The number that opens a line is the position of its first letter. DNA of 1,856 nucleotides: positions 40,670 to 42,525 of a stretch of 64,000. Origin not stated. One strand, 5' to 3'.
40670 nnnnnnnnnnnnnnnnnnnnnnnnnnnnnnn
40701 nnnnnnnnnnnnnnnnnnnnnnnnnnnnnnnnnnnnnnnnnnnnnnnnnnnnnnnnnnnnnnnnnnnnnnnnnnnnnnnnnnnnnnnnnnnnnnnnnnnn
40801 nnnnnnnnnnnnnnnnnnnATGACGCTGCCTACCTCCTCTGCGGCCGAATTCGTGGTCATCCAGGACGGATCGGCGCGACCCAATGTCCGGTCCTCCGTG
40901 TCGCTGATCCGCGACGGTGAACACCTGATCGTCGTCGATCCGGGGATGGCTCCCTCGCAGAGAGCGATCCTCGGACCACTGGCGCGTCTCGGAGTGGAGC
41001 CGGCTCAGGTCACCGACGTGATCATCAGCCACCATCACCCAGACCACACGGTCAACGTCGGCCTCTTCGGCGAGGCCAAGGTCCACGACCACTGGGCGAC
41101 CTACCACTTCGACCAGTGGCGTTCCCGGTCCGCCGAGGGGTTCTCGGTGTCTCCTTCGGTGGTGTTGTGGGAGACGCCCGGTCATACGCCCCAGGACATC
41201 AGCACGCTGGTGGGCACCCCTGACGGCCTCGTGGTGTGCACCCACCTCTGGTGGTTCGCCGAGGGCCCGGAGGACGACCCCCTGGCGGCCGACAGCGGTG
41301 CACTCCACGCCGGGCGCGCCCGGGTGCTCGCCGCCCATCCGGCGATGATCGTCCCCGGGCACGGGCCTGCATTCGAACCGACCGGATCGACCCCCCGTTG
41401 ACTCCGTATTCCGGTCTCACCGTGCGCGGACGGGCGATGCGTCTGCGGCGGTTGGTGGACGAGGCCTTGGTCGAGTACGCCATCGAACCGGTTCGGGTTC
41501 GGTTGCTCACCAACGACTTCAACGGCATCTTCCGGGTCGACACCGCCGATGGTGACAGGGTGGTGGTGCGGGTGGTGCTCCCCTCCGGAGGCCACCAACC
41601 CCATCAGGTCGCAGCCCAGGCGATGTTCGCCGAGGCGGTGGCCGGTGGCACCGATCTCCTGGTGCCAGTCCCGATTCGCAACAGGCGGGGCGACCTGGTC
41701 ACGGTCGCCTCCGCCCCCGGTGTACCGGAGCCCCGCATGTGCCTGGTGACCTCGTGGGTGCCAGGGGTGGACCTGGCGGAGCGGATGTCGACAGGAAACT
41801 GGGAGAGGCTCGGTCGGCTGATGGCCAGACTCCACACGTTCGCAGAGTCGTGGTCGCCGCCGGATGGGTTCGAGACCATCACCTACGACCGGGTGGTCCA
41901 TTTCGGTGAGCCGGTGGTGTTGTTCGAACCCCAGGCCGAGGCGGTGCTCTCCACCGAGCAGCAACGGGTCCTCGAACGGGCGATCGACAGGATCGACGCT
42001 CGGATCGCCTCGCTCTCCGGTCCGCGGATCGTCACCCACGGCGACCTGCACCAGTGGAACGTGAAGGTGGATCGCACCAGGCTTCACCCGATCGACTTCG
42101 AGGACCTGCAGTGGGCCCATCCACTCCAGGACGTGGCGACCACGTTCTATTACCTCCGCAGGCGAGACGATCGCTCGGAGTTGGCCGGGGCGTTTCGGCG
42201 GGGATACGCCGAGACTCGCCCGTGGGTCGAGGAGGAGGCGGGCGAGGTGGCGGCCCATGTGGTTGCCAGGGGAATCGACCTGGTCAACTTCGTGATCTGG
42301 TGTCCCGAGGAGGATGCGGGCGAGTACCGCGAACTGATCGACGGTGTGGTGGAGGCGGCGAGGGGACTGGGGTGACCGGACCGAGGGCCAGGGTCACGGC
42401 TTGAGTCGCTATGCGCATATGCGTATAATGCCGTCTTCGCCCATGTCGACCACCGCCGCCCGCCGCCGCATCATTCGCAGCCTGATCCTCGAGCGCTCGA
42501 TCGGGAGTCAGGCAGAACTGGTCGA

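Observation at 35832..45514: Arginine cluster lacks argF at its usual position; three unrelated genes sit there instead, with duplicated ARG-box operators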

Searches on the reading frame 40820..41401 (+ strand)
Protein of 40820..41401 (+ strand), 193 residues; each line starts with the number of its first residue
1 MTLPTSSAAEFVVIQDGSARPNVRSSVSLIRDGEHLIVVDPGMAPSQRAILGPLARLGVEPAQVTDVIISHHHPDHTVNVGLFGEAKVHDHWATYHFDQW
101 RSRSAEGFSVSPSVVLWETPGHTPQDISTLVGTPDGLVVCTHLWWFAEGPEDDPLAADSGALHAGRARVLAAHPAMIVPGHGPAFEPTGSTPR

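Call 25: search_protein_families(library=ncbifam, proteins=[window:40820-41401:+], max_evalue=0.001)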
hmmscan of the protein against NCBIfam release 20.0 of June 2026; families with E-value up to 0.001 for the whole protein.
window:40820-41401:+ (193 aa): 9 families
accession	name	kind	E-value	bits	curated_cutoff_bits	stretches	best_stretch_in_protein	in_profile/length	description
NF047979.1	lactonase_AidB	equivalog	5.6e-08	32.4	360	1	18-87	44-115/271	AidB family quorum-quenching N-acyl homoserine lactonase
NF045700.1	AHLLactAttM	equivalog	3.1e-07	30.2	390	1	33-88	64-118/257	AttM family quorum-quenching N-acyl homoserine lactonase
NF033105.1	bla_subclass_B3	equivalog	2e-05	24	240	1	26-77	24-75/257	subclass B3 metallo-beta-lactamase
NF045699.1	AHLLactAiiA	equivalog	2.9e-05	23.4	375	0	40-135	73-182/251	quorum-quenching N-acyl homoserine lactonase AiiA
NF047925.1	pyridox_lacton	equivalog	5.5e-05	23.1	325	0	46-87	71-112/268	4-pyridoxolactonase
TIGR04558.1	SoxH_rel_PQQ_1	hypoth_equivalog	0.00014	21.1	300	0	28-94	37-102/285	quinoprotein relay system zinc metallohydrolase 1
NF012229.1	bla_class_B_core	domain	0.00028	21.1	100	0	29-83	19-71/139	metallo-beta-lactamase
TIGR03413.1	GSH_gloB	equivalog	0.00032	20.2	200.8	1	31-130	16-115/248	hydroxyacylglutathione hydrolase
NF047896.1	blaMIM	exception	0.0007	19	640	0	27-80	73-125/306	MIM family subclass B3 metallo-beta-lactamase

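Call 35: search_solved_structures(query=window:40820-41401:+, max_evalue=0.01)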
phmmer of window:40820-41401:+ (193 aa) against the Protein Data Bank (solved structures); distinct sequences matched with E-value up to 0.01: 19.
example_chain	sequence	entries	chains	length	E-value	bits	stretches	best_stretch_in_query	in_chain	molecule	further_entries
4v0h_A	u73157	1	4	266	1.2e-15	61.1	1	34-186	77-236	METALLO-BETA-LACTAMASE DOMAIN-CONTAINING PROTEIN 1 1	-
1ztc_A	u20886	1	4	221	1e-06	31.9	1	25-92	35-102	hypothetical protein TM0894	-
4le6_A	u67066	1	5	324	1.7e-05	27.9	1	26-79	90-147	Organophosphorus hydrolase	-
4o98_A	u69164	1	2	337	0.00021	24.4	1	26-79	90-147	organophosphorus hydrolase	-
4xuk_A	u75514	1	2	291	0.00024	24.2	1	26-87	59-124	Putative hydrolase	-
8zxg_A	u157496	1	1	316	0.0003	23.9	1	30-86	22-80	Paraoxonase from Bacillus sp. strain S3wahi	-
5hif_A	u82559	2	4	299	0.00038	23.5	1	27-78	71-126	reconstructed lactonase ancestor, Anc1-MPH | dihydrocoumarin hydrolase, AncDHCH1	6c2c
8zu4_A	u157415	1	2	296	0.00052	23.1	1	28-80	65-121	Methyl parathion hydrolase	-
7y7u_A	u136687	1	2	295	0.00057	22.9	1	25-85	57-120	MBL fold metallo-hydrolase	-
1p9e_A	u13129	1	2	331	0.00067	22.7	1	28-80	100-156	Methyl Parathion Hydrolase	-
8zu5_A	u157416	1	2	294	0.00072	22.6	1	28-80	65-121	Methyl parathion hydrolase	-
6auf_B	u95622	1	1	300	0.00097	22.2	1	28-81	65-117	Beta-lactamase-like protein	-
4zo2_A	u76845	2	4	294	0.0022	21.1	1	25-79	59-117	Acylhomoserine lactonase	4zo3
5eht_A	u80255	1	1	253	0.0025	20.9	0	42-141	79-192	N-acyl homoserine lactonase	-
2br6_A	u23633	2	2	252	0.0031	20.5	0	43-141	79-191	AIIA-LIKE PROTEIN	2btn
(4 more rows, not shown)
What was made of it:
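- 40820..41401 (+): MBL-fold metallo-hydrolase (193 aa, HHHPDH motif). Conserved downstream of argD throughout the clade. The best solved-structure hit is human MBLAC1, 4v0h, E=1e-15 (call 35).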

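Call 37: find_homologous_proteins(query=window:40820-41401:+, max_evalue=0.00001)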
Query window:40820-41401:+ (193 aa): 5463 proteins with E <= 0.00001 among 5903 candidates; the best 120 are listed.
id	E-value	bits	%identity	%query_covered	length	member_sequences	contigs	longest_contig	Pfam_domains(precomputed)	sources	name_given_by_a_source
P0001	9.5e-120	416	95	100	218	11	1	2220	PF00753.34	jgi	jgi:glyoxylase-like metal-dependent hydrolase (beta-lactamase superfamily II)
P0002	8.9e-117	406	93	100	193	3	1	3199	PF00753.34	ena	-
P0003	4.9e-105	368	85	99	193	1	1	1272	PF19583.6,PF00753.34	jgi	jgi:glyoxylase-like metal-dependent hydrolase (beta-lactamase superfamily II)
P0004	4.4e-103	361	83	99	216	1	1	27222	PF13483.13,PF19583.6,PF00753.34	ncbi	-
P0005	4.2e-101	355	82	99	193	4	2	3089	PF00753.34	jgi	jgi:glyoxylase-like metal-dependent hydrolase (beta-lactamase superfamily II)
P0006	4.8e-91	322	75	100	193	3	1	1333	PF19583.6,PF00753.34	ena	-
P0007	5.7e-89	315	69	100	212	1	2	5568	PF13483.13,PF00753.34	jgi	jgi:glyoxylase-like metal-dependent hydrolase (beta-lactamase superfamily II)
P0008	1.1e-88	314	70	98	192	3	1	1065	PF13483.13,PF00753.34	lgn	-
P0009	2.6e-88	313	72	100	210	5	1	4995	PF00753.34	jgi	jgi:glyoxylase-like metal-dependent hydrolase (beta-lactamase superfamily II)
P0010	2.4e-87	310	72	96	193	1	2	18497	PF00753.34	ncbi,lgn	-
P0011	3.5e-87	309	73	99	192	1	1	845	PF00753.34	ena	-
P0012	2.0e-85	304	71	96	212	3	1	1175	PF00753.34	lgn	-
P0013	6.8e-85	302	69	100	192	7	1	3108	PF00753.34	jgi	jgi:glyoxylase-like metal-dependent hydrolase (beta-lactamase superfamily II)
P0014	2.9e-84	300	72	96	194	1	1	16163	PF00753.34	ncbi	-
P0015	3.8e-84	299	70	99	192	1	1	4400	PF00753.34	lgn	-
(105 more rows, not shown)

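Call 38: find_encoding_contigs(protein=P0004, flank=10000, max_places=2)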
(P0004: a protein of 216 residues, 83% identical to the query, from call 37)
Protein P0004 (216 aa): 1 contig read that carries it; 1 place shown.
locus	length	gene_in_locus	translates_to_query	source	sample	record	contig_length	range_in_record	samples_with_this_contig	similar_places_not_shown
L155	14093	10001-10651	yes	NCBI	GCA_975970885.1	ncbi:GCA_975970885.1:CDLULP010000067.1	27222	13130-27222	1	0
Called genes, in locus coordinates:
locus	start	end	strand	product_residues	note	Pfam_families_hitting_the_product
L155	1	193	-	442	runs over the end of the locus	PF07714:PK_Tyr_Ser-Thr (faint)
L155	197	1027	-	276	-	PF02645:DegV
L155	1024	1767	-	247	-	PF00583:Acetyltransf_1, PF13673:Acetyltransf_10 (weak), PF13508:Acetyltransf_7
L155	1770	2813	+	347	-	PF00850:Hist_deacetyl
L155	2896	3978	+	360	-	PF00437:T2SSE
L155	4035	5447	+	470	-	PF01743:PolyA_pol, PF12627:PolyA_pol_RNAbd, PF01966:HD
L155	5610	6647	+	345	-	PF01118:Semialdhyde_dh, PF22698:Semialdhyde_dhC_1, PF02774:Semialdhyde_dhC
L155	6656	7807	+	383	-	PF01960:ArgJ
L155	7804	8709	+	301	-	PF00696:AA_kinase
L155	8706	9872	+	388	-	PF00202:Aminotran_3, PF00155:Aminotran_1_2 (faint)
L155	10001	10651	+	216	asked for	PF00753:Lactamase_B, PF13483:Lactamase_B_3 (faint), PF19583:ODP (weak)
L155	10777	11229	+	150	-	PF01316:Arg_repressor, PF02863:Arg_repressor_C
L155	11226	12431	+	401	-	PF00764:Arginosuc_synth, PF20979:Arginosuc_syn_C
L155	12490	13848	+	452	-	PF00206:Lyase_1, PF14698:ASL_C2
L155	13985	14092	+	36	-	?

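Call 39: find_encoding_contigs(protein=P0002, flank=10000, max_places=2)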
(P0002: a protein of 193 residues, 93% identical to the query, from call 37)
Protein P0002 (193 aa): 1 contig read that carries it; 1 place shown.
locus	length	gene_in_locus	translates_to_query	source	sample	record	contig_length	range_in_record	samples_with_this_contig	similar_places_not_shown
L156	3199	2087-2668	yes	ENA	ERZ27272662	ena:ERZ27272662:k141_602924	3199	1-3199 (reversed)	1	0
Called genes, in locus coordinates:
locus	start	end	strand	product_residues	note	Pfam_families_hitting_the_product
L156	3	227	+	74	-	?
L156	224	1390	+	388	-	PF00202:Aminotran_3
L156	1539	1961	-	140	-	PF00027:cNMP_binding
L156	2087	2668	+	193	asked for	PF00753:Lactamase_B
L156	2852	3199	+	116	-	?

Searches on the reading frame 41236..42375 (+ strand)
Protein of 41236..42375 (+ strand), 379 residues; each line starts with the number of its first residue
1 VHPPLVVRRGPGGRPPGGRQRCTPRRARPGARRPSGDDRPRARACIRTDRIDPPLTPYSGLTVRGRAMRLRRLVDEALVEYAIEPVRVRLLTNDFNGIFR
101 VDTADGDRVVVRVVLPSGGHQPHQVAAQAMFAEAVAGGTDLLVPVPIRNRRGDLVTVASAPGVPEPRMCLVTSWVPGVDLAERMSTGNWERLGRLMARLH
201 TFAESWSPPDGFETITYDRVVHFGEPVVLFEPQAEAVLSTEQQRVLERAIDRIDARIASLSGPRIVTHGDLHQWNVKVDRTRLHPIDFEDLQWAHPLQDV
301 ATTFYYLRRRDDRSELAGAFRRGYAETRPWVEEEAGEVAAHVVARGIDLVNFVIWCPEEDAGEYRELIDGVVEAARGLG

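Call 7: search_protein_families(library=pfam, proteins=[window:41236-42375:+])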
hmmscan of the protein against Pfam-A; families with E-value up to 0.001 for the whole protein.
window:41236-42375:+ (379 aa): 1 family
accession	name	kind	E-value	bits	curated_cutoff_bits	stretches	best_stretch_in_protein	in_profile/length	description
PF01636.29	APH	-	3.1e-21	76.7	23.2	1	99-332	14-237/239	Phosphotransferase enzyme family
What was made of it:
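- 41437..42375 (+): APH/RdoA-like phosphotransferase-family protein (312 aa). Recent cargo that appears dispensable. Pfam PF01636 (call 7).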

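Call 25: search_protein_families(library=ncbifam, proteins=[window:41437-42375:+], max_evalue=0.001)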
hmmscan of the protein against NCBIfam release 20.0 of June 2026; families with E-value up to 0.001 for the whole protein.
window:41437-42375:+ (312 aa): 3 families
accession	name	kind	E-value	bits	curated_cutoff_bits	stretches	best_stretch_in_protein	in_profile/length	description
NF008738.0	PRK11768.1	equivalog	1.6e-08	34.3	194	1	115-272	116-269/327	serine/threonine protein kinase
NF038156.1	lant_syn_V_LxmK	equivalog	0.00082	18.5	315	0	113-233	104-227/347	class V lanthionine synthetase subunit LxmK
TIGR03724.2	arch_bud32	equivalog_domain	0.001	18.6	125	0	176-263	88-175/193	KEOPS complex kinase/ATPase Bud32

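Call 36: search_solved_structures(query=window:41437-42375:+, max_evalue=0.01)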
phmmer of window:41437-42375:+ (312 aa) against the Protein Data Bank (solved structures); distinct sequences matched with E-value up to 0.01: 2.
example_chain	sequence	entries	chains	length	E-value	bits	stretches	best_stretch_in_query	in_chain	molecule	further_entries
6ef6_A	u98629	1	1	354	1.4e-13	54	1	7-263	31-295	Aminoglycoside phosphotransferase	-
6sui_A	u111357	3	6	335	0.0028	20.1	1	5-258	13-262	Phosphotransferase enzyme family protein | Phosphotransferase enzyme family protein, amicoumacin kinase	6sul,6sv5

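Call 46: find_homologous_proteins(query=window:41437-42375:+, max_evalue=1e-10)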
Query window:41437-42375:+ (312 aa): 511 proteins with E <= 1e-10 among 6703 candidates; the best 120 are listed.
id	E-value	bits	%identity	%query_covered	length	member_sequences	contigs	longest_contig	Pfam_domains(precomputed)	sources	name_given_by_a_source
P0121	2.3e-200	682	97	100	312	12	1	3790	PF01636.30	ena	-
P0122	6.3e-88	313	51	95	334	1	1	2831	PF01636.30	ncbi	ncbi:MAG: phosphotransferase enzyme family protein [Acidimicrobiia bacterium]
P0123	1.0e-85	306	51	94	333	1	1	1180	PF19974.6,PF01636.30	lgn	-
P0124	7.1e-85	303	52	93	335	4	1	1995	PF01636.30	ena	-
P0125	1.0e-84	302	49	96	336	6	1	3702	PF01636.30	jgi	jgi:Ser/Thr protein kinase RdoA (MazF antagonist)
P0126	5.2e-83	297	49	90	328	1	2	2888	PF19974.6,PF01636.30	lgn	-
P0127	1.0e-82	296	50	99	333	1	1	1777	PF01636.30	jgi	-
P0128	2.0e-82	295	50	93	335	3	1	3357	PF01636.30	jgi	-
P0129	2.7e-82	295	46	99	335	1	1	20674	PF01636.30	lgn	-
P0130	9.7e-82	293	49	99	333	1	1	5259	PF01636.30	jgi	jgi:Ser/Thr protein kinase RdoA (MazF antagonist)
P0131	1.2e-81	292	47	94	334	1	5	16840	PF01636.30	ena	-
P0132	5.4e-81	290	47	94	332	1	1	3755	PF01636.30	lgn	-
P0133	6.0e-81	290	50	99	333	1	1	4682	PF01636.30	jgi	jgi:Ser/Thr protein kinase RdoA (MazF antagonist)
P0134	8.4e-81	290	47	96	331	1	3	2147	PF01636.30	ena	-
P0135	1.2e-80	289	48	99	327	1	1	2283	PF01636.30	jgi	jgi:Ser/Thr protein kinase RdoA (MazF antagonist)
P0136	1.2e-80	289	48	98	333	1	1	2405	PF01636.30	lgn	-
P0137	1.4e-80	289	47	95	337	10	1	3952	PF01636.30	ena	-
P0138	1.7e-80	289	48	96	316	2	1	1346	PF01636.30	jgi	jgi:Ser/Thr protein kinase RdoA (MazF antagonist)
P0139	6.9e-80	287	48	99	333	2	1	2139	PF01636.30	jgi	-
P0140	1.6e-79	285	46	94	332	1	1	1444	PF01636.30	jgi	jgi:Ser/Thr protein kinase RdoA (MazF antagonist)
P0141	1.9e-79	285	49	93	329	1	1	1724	PF01636.30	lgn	-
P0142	2.0e-79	285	45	98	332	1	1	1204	PF01636.30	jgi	jgi:Ser/Thr protein kinase RdoA (MazF antagonist)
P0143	2.0e-79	285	48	99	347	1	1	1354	PF01636.30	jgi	jgi:Ser/Thr protein kinase RdoA (MazF antagonist)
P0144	3.5e-79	284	45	96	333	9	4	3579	PF01636.30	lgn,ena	-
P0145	4.8e-79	284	47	93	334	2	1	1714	PF01636.30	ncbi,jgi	jgi:Ser/Thr protein kinase RdoA (MazF antagonist)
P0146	5.8e-79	284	49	92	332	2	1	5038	PF01636.30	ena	-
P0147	6.1e-79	284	46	95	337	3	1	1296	PF01636.30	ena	-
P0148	8.8e-79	283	50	93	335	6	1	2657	PF01636.30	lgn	-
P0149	1.0e-78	283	47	93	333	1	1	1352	PF01636.30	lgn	-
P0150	1.0e-78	283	45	98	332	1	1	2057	PF01636.30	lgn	-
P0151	1.6e-78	282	47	94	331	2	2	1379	PF01636.30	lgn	-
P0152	1.8e-78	282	45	99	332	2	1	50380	PF01636.30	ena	-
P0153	2.7e-78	281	45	94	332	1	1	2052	PF01636.30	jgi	jgi:Ser/Thr protein kinase RdoA (MazF antagonist)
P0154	3.2e-78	281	46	99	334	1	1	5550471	PF01636.30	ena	-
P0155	3.2e-78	281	45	96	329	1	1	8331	PF01636.30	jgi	-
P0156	3.6e-78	281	47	96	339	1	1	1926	PF01636.30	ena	-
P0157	3.9e-78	281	46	96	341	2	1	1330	PF01636.30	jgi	jgi:Ser/Thr protein kinase RdoA (MazF antagonist)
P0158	3.9e-78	281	46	96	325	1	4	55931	PF01636.30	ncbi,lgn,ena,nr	ncbi:MAG: phosphotransferase [Proteobacteria bacterium]|nr:phosphotransferase [Pseudomonadota bacter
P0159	4.4e-78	281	48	92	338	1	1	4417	PF01636.30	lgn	-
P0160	4.8e-78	281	46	93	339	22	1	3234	PF01636.30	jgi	-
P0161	5.3e-78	280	48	88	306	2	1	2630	PF01636.30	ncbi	-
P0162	8.9e-78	280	47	96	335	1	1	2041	PF01636.30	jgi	jgi:Ser/Thr protein kinase RdoA (MazF antagonist)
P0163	1.0e-77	279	44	99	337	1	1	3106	PF01636.30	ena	-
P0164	1.1e-77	279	48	92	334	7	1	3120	PF01636.30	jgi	-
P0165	1.4e-77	279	48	96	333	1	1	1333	PF01636.30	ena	-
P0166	1.8e-77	279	46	93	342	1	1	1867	PF01636.30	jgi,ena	-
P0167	3.0e-77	278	45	99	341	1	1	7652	PF01636.30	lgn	-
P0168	3.5e-77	278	45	94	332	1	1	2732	PF01636.30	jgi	jgi:Ser/Thr protein kinase RdoA (MazF antagonist)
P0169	3.8e-77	278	42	97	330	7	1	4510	PF01636.30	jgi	-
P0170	4.9e-77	277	46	93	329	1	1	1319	PF01636.30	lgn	-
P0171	5.3e-77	277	47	99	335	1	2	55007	PF01636.30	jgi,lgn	jgi:Ser/Thr protein kinase RdoA (MazF antagonist)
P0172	5.3e-77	277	48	89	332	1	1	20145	PF01636.30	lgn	-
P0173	5.4e-77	277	46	92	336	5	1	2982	PF01636.30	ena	-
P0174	6.1e-77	277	46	92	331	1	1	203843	PF01636.30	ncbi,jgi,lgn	-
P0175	6.8e-77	277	47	99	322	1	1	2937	PF01636.30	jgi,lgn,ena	-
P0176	8.8e-77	276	46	96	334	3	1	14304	PF01636.30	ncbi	-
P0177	9.1e-77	276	45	95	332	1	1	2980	PF01636.30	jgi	jgi:Ser/Thr protein kinase RdoA (MazF antagonist)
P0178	1.0e-76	276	46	90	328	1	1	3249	PF01636.30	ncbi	-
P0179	1.2e-76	276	45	94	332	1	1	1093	PF01636.30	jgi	jgi:Ser/Thr protein kinase RdoA (MazF antagonist)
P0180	1.2e-76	276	46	97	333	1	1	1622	PF01636.30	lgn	-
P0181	1.3e-76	276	44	98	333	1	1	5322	PF01636.30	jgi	-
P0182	2.0e-76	275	48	89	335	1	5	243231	PF01636.30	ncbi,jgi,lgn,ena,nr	ncbi:MAG TPA: phosphotransferase [Anaerolineae bacterium]|nr:phosphotransferase [Anaerolineae bacter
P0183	2.2e-76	275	46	93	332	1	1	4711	PF01636.30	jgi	jgi:Ser/Thr protein kinase RdoA (MazF antagonist)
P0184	2.2e-76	275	46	100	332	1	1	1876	PF01636.30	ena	-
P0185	2.5e-76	275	45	96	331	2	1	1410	PF01636.30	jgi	jgi:Ser/Thr protein kinase RdoA (MazF antagonist)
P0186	3.2e-76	275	46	99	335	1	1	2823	PF01636.30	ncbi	-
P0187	3.5e-76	274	48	94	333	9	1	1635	PF01636.30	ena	-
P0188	4.2e-76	274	45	94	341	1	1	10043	PF01636.30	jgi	jgi:Ser/Thr protein kinase RdoA (MazF antagonist)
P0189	4.3e-76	274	47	93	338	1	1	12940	PF01636.30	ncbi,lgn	-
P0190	4.5e-76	274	46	92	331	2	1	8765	PF01636.30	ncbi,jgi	-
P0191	5.0e-76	274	47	96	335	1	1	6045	PF01636.30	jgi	-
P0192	5.1e-76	274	43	98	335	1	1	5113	PF01636.30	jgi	jgi:Ser/Thr protein kinase RdoA (MazF antagonist)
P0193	5.4e-76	274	46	98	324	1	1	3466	PF01636.30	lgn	-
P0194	5.6e-76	274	47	93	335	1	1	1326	PF01636.30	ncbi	-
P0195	5.6e-76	274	46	93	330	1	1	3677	PF01636.30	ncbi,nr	ncbi:MAG: phosphotransferase [Anaerolineales bacterium]|nr:phosphotransferase [Anaerolineales bacter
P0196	6.2e-76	274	45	99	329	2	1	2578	PF01636.30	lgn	-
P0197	6.7e-76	274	45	94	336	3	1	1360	PF01636.30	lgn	-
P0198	9.1e-76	273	46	96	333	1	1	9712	PF01636.30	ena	-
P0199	1.3e-75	273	46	96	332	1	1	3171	PF01636.30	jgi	jgi:Ser/Thr protein kinase RdoA (MazF antagonist)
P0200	1.6e-75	272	46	93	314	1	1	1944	PF01636.30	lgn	-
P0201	1.9e-75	272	48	87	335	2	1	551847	PF01636.30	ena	-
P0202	2.0e-75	272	45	93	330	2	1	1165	PF01636.30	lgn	-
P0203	2.1e-75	272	47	93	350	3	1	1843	PF01636.30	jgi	jgi:Ser/Thr protein kinase RdoA (MazF antagonist)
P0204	2.1e-75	272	46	93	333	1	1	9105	PF01636.30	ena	-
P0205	2.5e-75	272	46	93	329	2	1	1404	PF01636.30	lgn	-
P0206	3.1e-75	271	49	92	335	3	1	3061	PF01636.30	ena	-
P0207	3.2e-75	271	47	97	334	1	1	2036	PF01636.30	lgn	-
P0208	4.7e-75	271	47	94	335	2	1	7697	PF01636.30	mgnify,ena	mgnify:CR=1 FL=1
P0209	6.6e-75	270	44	91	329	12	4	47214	PF01636.30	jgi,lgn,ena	jgi:Ser/Thr protein kinase RdoA (MazF antagonist)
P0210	7.7e-75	270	44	90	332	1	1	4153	PF01636.30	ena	-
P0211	8.1e-75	270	44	98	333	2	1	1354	PF01636.30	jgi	-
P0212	9.9e-75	270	47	92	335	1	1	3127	PF01636.30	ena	-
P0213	1.1e-74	270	46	93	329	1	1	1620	PF01636.30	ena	-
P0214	1.2e-74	269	47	89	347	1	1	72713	PF01636.30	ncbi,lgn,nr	ncbi:MAG: phosphotransferase [Anaerolineales bacterium]|nr:phosphotransferase [Anaerolineales bacter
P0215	1.2e-74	269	45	89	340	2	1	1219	PF01636.30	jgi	jgi:Ser/Thr protein kinase RdoA (MazF antagonist)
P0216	1.4e-74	269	46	96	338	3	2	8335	PF01636.30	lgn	-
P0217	1.4e-74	269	44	96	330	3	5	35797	PF01636.30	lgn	-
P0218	1.6e-74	269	43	92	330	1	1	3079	PF01636.30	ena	-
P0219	1.7e-74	269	45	89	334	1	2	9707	PF01636.30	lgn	-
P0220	2.0e-74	269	47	94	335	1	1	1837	PF01636.30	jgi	jgi:Ser/Thr protein kinase RdoA (MazF antagonist)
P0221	2.1e-74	269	49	92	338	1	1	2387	PF01636.30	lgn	-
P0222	2.2e-74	269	45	100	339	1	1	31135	PF01636.30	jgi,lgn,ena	-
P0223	2.3e-74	268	44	92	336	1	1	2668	PF01636.30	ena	-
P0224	2.3e-74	268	45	94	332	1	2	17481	PF01636.30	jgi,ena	-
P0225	2.5e-74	268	45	94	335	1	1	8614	PF01636.30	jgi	jgi:Ser/Thr protein kinase RdoA (MazF antagonist)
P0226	2.5e-74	268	46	94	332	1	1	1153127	PF01636.30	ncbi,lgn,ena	-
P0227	2.6e-74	268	48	96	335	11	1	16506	PF01636.30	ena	-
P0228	2.9e-74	268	45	88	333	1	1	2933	PF01636.30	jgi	jgi:Ser/Thr protein kinase RdoA (MazF antagonist)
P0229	3.3e-74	268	46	92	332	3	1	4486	PF01636.30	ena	-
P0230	3.6e-74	268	46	93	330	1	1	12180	PF04655.21,PF01636.30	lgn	-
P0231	4.5e-74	268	46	97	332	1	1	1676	PF01636.30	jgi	jgi:Ser/Thr protein kinase RdoA (MazF antagonist)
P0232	5.6e-74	267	43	99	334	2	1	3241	PF01636.30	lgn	-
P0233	5.8e-74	267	47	95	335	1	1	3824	PF01636.30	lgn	-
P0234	5.9e-74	267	48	94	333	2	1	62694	PF01636.30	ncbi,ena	-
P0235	6.1e-74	267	46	93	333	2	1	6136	PF01636.30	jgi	-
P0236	6.6e-74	267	45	94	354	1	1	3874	PF04655.21,PF01636.30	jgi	jgi:Ser/Thr protein kinase RdoA (MazF antagonist)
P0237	6.6e-74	267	46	92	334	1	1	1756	PF01636.30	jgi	-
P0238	6.7e-74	267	47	88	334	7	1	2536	PF01636.30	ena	-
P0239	6.9e-74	267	45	99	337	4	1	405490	PF01636.30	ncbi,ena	-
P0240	7.6e-74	267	46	93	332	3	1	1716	PF01636.30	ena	-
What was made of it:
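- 41437..42375 (+): The nearest homologues outside the species are about 51% identical and come from mixed phyla (call 46).
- APH has no close relatives in the clade, which is consistent with acquisition from outside (call 46).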
